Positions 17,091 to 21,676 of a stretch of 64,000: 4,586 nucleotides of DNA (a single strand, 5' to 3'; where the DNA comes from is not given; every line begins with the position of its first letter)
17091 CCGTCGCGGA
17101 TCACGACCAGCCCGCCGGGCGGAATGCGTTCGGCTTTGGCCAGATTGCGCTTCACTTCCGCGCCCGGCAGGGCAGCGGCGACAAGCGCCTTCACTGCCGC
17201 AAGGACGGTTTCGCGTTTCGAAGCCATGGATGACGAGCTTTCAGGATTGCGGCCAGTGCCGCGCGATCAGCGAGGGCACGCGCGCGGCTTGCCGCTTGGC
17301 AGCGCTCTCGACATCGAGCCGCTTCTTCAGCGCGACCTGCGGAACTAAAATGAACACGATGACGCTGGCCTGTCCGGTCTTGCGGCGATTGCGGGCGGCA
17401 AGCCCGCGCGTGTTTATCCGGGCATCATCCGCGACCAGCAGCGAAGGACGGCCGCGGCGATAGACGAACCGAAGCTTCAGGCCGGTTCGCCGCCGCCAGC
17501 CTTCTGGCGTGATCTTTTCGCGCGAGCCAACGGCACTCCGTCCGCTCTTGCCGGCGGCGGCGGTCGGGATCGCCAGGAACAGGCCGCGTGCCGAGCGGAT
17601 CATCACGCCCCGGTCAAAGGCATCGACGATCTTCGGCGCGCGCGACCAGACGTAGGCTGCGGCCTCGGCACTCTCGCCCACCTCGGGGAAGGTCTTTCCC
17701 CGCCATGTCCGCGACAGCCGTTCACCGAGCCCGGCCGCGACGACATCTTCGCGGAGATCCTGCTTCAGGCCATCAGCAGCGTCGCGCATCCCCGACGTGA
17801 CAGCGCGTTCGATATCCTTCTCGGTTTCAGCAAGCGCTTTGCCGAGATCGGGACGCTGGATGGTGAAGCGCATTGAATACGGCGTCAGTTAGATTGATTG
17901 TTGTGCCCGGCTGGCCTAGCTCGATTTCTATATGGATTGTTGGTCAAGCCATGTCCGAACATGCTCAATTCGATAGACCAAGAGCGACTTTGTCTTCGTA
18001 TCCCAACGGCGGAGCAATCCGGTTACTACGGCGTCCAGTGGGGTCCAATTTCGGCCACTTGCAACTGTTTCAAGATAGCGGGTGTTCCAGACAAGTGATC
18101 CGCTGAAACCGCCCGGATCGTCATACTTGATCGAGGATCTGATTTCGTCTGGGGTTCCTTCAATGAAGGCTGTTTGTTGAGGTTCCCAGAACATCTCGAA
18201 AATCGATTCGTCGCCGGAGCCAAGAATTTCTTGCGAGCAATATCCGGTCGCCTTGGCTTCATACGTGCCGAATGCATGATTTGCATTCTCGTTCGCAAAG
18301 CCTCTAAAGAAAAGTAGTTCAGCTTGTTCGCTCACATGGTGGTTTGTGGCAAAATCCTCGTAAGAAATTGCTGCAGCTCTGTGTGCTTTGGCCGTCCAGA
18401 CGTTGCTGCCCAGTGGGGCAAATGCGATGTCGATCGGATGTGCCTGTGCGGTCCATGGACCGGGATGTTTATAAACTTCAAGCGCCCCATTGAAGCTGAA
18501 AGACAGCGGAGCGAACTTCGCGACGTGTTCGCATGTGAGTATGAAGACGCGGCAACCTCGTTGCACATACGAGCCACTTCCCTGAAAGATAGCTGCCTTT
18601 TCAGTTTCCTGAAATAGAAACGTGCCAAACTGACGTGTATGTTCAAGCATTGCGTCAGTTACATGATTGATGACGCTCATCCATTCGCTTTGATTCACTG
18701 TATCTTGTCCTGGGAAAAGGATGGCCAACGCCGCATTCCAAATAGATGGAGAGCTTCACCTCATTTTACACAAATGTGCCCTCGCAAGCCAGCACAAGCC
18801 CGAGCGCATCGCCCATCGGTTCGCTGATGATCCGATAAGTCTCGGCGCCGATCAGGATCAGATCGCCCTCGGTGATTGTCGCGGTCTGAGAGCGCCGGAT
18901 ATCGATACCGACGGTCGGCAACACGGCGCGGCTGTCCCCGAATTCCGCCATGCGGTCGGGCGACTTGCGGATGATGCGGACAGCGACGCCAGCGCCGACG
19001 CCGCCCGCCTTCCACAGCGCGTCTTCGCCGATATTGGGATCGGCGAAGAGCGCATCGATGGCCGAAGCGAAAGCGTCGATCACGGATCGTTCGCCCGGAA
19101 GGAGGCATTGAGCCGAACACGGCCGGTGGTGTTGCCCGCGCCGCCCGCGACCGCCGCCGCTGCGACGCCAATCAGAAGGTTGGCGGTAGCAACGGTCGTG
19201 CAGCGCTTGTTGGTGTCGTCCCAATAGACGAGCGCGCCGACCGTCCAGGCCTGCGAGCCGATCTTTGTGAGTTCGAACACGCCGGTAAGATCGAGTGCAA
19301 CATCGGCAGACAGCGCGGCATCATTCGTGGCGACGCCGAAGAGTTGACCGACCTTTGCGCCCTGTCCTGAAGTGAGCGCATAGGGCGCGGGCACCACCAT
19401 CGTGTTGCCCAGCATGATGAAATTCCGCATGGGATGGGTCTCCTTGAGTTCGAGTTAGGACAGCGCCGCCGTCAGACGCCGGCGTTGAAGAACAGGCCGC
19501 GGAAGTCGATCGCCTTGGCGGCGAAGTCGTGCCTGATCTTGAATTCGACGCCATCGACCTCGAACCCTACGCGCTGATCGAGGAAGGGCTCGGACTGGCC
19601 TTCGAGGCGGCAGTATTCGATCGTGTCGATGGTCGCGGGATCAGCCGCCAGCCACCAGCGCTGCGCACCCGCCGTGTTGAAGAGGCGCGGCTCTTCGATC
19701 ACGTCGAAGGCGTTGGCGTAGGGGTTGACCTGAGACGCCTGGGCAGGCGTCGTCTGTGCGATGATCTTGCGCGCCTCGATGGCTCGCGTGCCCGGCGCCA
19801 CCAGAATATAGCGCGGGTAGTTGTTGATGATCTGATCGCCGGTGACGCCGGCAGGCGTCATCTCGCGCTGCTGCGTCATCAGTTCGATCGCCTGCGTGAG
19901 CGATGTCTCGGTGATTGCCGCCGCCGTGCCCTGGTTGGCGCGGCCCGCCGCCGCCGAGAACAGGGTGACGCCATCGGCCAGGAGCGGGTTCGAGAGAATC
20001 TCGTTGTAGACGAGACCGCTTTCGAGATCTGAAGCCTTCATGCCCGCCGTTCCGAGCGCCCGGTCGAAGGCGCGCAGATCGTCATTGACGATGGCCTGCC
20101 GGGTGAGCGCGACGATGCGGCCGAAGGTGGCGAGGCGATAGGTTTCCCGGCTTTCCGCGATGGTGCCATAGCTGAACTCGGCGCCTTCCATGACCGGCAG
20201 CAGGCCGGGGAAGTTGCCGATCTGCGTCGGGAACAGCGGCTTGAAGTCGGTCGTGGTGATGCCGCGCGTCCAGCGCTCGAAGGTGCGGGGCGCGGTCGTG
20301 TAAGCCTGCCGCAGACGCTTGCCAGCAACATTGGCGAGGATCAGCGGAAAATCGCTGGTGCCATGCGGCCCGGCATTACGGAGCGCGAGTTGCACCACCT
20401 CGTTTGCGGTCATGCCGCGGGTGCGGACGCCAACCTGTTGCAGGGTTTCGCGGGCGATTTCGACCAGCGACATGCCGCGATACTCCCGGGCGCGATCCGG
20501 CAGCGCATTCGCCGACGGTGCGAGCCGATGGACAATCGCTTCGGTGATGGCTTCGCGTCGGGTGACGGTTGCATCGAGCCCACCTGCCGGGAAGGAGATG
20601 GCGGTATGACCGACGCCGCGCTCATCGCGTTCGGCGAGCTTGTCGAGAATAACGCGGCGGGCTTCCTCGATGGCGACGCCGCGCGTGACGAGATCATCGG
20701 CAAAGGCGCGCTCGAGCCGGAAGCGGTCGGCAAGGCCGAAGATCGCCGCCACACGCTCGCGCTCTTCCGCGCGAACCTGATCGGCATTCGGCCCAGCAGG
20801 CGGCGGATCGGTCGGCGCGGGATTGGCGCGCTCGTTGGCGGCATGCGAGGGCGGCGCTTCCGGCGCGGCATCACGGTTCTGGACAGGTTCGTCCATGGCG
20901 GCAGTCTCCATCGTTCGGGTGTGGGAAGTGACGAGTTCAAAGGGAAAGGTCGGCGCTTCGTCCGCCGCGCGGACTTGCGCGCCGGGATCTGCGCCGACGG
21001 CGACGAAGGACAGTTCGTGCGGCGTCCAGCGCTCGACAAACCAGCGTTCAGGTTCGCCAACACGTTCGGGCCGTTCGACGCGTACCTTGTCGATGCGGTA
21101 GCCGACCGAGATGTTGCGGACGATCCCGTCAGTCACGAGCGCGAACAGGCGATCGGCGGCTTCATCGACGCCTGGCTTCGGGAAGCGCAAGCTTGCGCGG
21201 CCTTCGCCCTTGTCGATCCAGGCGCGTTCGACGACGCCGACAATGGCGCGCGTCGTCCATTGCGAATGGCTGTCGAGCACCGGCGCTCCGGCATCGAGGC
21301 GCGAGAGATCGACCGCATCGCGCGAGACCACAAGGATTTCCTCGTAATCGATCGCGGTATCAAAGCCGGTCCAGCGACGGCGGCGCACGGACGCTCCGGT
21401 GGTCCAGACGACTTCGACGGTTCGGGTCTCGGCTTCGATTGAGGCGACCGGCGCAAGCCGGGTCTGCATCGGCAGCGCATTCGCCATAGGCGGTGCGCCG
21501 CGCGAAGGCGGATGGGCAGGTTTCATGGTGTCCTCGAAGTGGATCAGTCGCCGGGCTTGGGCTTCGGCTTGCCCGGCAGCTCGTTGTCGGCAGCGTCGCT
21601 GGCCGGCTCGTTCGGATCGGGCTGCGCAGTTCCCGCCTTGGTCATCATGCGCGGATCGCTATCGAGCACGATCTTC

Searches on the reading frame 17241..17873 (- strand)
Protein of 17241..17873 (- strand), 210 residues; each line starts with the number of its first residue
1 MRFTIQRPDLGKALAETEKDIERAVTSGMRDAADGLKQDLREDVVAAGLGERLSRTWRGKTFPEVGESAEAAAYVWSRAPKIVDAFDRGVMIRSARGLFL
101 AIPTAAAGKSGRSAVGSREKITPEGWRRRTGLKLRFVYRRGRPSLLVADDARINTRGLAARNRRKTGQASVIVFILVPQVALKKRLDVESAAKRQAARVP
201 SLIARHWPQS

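Call 91: search_protein_families(library=pfam, proteins=[window:17241-17873:-], max_evalue=0.001)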
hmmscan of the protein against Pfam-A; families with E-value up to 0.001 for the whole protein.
window:17241-17873:- (210 aa): 1 family
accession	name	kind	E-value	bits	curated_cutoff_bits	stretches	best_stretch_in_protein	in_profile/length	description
PF20039.4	DUF6441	-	7.8e-45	153.6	27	1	9-209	15-214/215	Family of unknown function (DUF6441)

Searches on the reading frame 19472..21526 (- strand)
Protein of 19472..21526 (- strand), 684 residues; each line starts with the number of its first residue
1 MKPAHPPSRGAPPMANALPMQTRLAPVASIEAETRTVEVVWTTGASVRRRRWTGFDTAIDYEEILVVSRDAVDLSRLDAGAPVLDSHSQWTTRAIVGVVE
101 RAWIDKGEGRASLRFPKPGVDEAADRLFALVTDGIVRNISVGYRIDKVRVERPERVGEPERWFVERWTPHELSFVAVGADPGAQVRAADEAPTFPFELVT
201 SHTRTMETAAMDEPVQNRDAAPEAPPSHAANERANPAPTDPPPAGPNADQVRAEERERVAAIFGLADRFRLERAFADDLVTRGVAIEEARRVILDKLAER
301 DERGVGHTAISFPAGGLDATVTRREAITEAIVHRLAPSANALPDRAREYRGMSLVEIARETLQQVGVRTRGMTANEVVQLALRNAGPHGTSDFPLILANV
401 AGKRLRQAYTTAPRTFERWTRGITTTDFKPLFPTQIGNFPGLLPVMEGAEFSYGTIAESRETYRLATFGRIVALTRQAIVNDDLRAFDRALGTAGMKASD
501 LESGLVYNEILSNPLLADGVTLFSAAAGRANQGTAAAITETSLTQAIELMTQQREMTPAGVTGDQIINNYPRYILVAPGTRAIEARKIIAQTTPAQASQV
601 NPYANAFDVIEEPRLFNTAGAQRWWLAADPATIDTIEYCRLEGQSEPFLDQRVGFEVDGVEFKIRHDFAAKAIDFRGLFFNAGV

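Call 63: search_protein_families(library=phrogs, proteins=[window:19472-21526:-], max_evalue=0.00001)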
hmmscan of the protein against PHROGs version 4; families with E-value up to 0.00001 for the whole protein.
window:19472-21526:- (684 aa): 5 families
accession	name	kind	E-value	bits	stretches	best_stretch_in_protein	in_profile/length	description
phrog_4523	-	head and packaging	4.9e-201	670.8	1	19-683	12-643/644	major head and protease protein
phrog_133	-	head and packaging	9.1e-85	286.6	1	213-682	209-666/668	head maturation protease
phrog_617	-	head and packaging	2.7e-38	133.3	1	23-392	14-342/626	major head protein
phrog_26519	-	unknown function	4.1e-20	73.3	1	500-679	15-188/192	-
phrog_80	-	head and packaging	3e-12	47.5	1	67-191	259-381/607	head maturation protease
